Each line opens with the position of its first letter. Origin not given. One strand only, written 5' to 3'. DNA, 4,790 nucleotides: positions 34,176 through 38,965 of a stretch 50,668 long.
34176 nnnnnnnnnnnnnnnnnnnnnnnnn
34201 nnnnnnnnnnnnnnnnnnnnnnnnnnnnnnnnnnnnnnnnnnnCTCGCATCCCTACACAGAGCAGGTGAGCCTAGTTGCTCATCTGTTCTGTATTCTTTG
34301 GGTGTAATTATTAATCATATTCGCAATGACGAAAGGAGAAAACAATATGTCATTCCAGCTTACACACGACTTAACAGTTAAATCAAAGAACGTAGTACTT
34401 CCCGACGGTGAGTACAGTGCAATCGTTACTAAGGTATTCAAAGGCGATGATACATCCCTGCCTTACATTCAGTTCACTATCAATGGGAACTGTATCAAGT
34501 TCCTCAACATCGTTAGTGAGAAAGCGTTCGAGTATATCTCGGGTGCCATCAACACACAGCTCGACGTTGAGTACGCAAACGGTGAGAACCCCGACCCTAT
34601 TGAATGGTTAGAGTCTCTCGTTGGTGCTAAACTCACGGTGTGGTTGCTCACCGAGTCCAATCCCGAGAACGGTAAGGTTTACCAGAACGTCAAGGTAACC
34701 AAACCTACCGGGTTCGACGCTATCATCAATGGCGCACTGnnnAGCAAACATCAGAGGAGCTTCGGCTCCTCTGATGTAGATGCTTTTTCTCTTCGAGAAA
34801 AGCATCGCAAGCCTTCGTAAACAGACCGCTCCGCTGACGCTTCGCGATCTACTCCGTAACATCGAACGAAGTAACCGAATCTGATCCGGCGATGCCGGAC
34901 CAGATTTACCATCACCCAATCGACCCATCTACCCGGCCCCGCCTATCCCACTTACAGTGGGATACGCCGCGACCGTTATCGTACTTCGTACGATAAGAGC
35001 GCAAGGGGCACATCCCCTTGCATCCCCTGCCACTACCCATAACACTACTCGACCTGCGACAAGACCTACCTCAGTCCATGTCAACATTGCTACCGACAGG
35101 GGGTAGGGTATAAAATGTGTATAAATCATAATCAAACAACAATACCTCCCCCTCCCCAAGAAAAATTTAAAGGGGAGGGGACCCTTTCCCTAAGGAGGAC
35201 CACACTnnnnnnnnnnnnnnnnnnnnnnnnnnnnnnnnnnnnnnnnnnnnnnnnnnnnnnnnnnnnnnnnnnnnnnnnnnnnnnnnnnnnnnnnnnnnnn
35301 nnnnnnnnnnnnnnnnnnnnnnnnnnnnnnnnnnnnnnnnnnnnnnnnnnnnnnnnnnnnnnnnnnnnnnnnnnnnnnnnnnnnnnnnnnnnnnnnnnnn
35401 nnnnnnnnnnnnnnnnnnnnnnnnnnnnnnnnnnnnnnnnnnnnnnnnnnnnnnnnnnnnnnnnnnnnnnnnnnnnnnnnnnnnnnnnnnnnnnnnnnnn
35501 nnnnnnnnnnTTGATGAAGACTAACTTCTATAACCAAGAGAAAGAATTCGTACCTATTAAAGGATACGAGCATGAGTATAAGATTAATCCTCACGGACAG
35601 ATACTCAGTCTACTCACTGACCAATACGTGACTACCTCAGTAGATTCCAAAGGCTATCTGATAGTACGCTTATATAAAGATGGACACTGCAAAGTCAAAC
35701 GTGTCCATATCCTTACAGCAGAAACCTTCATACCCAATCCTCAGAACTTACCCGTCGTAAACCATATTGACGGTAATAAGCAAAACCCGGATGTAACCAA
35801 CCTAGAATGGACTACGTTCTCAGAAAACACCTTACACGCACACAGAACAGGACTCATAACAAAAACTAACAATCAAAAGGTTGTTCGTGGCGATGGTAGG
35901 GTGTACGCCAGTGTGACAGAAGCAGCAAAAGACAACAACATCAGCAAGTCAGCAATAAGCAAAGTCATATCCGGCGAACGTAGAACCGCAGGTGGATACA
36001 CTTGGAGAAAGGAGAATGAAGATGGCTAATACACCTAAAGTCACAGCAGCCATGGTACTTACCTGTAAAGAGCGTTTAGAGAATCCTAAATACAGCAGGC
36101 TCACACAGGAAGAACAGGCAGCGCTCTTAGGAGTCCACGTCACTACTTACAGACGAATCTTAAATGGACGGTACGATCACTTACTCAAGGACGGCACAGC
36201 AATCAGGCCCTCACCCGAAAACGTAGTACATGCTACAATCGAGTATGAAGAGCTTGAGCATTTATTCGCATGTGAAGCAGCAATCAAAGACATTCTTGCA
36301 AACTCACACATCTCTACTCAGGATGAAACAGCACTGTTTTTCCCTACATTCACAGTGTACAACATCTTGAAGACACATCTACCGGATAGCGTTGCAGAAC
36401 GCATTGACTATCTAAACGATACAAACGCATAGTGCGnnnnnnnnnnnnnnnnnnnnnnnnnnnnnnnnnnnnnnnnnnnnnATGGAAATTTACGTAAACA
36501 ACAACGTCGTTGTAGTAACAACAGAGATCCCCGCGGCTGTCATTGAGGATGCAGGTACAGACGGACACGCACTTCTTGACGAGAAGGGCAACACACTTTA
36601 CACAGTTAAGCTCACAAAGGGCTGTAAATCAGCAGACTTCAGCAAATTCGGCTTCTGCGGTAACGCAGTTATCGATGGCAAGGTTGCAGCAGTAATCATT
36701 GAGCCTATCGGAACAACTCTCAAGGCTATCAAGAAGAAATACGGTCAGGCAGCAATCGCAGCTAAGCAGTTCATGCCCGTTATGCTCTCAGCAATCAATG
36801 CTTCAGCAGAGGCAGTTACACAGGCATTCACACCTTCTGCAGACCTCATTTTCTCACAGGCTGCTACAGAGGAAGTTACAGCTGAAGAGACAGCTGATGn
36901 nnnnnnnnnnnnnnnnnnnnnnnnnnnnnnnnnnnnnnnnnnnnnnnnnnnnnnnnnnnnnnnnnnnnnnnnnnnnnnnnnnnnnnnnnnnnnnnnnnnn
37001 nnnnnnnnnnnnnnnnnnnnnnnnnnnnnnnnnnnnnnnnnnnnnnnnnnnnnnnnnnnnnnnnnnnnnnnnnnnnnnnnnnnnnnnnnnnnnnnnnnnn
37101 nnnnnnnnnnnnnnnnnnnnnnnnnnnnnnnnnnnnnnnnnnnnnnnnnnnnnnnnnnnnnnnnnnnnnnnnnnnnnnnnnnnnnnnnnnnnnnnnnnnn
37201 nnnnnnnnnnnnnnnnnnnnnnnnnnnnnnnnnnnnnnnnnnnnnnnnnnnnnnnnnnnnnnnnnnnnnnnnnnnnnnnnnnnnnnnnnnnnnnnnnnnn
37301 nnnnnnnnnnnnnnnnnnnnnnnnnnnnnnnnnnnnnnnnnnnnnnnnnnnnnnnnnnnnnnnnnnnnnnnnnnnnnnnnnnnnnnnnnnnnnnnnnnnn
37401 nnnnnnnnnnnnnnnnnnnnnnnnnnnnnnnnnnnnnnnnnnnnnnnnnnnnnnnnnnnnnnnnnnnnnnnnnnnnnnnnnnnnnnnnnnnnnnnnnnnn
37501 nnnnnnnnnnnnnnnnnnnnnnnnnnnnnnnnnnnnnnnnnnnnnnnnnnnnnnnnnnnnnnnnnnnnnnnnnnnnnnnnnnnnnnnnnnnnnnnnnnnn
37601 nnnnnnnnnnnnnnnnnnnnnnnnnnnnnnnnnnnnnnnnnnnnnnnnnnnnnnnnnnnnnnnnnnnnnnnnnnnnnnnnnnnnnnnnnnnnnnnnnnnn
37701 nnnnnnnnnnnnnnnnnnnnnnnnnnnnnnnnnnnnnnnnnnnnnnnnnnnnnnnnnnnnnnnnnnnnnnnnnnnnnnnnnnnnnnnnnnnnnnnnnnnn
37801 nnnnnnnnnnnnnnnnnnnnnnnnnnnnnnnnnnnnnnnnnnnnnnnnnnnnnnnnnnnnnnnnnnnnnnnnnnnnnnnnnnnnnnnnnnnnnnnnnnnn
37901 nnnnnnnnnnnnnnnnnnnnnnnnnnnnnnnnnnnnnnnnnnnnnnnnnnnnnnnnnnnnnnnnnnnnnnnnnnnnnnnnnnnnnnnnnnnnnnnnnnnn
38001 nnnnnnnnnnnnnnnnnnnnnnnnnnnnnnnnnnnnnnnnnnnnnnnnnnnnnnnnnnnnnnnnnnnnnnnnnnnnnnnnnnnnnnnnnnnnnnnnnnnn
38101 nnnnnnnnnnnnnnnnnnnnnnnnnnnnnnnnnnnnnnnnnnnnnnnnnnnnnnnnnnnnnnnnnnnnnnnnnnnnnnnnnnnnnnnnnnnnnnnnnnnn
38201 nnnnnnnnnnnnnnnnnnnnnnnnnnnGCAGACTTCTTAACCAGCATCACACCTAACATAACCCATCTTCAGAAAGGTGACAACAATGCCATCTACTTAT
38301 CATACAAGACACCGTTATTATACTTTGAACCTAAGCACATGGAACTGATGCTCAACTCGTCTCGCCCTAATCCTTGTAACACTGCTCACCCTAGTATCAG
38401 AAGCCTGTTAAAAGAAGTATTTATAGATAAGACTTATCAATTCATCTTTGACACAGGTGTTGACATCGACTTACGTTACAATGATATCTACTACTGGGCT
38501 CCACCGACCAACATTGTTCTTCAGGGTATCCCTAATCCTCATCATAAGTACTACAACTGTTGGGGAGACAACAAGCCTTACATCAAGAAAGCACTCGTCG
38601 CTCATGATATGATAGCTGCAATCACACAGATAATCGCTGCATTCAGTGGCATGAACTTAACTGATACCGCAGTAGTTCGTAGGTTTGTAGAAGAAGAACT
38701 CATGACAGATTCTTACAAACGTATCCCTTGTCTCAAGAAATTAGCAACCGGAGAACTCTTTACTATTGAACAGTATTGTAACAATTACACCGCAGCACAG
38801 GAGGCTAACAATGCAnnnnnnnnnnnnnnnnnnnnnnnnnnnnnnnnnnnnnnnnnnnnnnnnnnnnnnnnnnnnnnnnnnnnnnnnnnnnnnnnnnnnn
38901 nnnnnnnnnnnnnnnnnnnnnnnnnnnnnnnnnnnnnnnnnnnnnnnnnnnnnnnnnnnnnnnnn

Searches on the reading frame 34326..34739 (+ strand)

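Call 77: search_protein_families(library=pfam, proteins=[window:34326-34739:+], max_evalue=0.01)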
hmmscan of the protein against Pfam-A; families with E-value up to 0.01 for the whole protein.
window:34326-34739:+ (138 aa): 0 families

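Call 87: search_protein_families(library=phrogs, proteins=[window:34326-34739:+], max_evalue=0.001)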
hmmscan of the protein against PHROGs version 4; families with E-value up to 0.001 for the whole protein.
window:34326-34739:+ (138 aa): 1 family
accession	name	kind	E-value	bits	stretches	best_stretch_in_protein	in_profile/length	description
phrog_378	-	DNA, RNA and nucleotide metabolism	5.6e-05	24.5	1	17-127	11-134/163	single strand DNA binding protein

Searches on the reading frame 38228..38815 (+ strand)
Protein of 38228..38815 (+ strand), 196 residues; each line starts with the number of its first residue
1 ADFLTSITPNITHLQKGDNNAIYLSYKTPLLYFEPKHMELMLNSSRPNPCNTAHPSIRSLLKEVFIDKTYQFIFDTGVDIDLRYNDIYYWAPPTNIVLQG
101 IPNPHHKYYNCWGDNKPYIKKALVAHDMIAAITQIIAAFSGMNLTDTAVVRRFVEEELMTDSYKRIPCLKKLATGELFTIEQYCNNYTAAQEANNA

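Call 61: predict_structure(alignment_id=A5)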
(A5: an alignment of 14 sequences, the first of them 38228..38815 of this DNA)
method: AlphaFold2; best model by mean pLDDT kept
length: 196 residues; sequences in the alignment: 14
mean_pLDDT: 94.9   pTM: 0.88
mean pLDDT of the five models: 94.9, 94.3, 93.4, 89.2, 83.2
residues with pLDDT >= 90: 178; 70-90: 18; 50-70: 0; < 50: 0
segments of 3 or more residues with pLDDT < 50: none
pLDDT, mean of each block of 10 residues (from residue 1): 94 93 97 96 96 97 98 97 97 89 95 96 97 97 94 93 93 97 95 84
secondary structure, 60 per line:
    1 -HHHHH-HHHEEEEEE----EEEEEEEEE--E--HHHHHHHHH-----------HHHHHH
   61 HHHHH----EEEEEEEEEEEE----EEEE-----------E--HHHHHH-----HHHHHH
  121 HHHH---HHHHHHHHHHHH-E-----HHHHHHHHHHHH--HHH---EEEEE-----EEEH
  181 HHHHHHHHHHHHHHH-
elements in order: H2-6 E11-16 E21-29 H35-43 H55-65 E70-81 E86-89 H104-109 H115-124 H128-139 H147-158 E167-171 E177-179 H180-195

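Call 64: fold_search(model_id=the predicted structure, library=pdb)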
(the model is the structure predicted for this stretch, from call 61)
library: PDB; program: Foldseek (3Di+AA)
matches with E <= 10: 174; with E <= 0.001: 0
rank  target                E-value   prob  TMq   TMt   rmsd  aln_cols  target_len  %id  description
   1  7dai_C                1.0e-01  0.10  0.17  0.21  17.0       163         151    7  The crystal structure of a serotonin N-acetyltransferase from Oryza Sativa (released 2021-09-22)
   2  5loy_A                4.3e-01  0.02  0.12  0.11  20.8       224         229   11  Helical Assembly of a Designed Anbu Protein (released 2017-06-07)
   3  5nyw_Q                5.6e-01  0.02  0.14  0.13  21.6       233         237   11  Anbu (ancestral beta-subunit) from Yersinia bercovieri (released 2017-05-24)
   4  7omf_A                6.7e-01  0.06  0.15  0.04  11.9       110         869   11  Structure of a minimal SF3B core in complex with sudemycin D6 (form I) (released 2021-08-04)
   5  7evo_3                8.6e-01  0.06  0.17  0.04  10.2       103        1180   11  The cryo-EM structure of the human 17S U2 snRNP (released 2022-08-03)
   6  4avc_A                9.1e-01  0.02  0.14  0.10  18.2       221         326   10  Crystal structure of protein lysine acetyltransferase Rv0998 in complex with acetyl CoA and cAMP (released 2012-07-11)
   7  3nat_A                9.7e-01  0.04  0.16  0.20  18.4       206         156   10  Crystal Structure of Conserved Protein of Unknown Function EF_1977 from Enterococcus faecalis (released 2010-07-28)
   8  7b0i_A                1.2e+00  0.03  0.14  0.04  11.2       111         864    9  Structure of a minimal SF3B core in complex with spliceostatin A (form II) (released 2021-08-04)
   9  4jnd                  1.2e+00  0.06  0.13  0.07  14.2        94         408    8  Structure of a C.elegans sex determining protein (released 2013-06-19)
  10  1gph_1                1.3e+00  0.04  0.13  0.06  15.7        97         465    9  STRUCTURE OF THE ALLOSTERIC REGULATORY ENZYME OF PURINE BIOSYNTHESIS (released 1994-07-31)
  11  1zbx_A                1.5e+00  0.06  0.16  0.16   9.5        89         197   16  Crystal structure of a Orc1p-Sir1p complex (released 2005-06-21)
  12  4jhy                  1.6e+00  0.05  0.18  0.22  12.5       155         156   12  Crystal structure of a TBP-like protein (BDI_3606) from Parabacteroides distasonis ATCC 8503 at 1.90 A resolution (released 2013-04-03)
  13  6dxx_B                1.7e+00  0.02  0.15  0.14  15.4       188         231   15  Human N-acylethanolamine-hydrolyzing acid amidase (NAAA) in complex with non-covalent benzothiazole-piperazine inhibit (released 2018-09-26)
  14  4ld9_L                1.8e+00  0.03  0.15  0.14   8.9        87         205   15  Crystal structure of the N-terminally acetylated BAH domain of Sir3 bound to the nucleosome core particle (released 2013-08-14)
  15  6mrn                  2.1e+00  0.02  0.17  0.15  14.5       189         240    7  Crystal Structure of ChlaDUB2 DUB domain (released 2019-10-30)
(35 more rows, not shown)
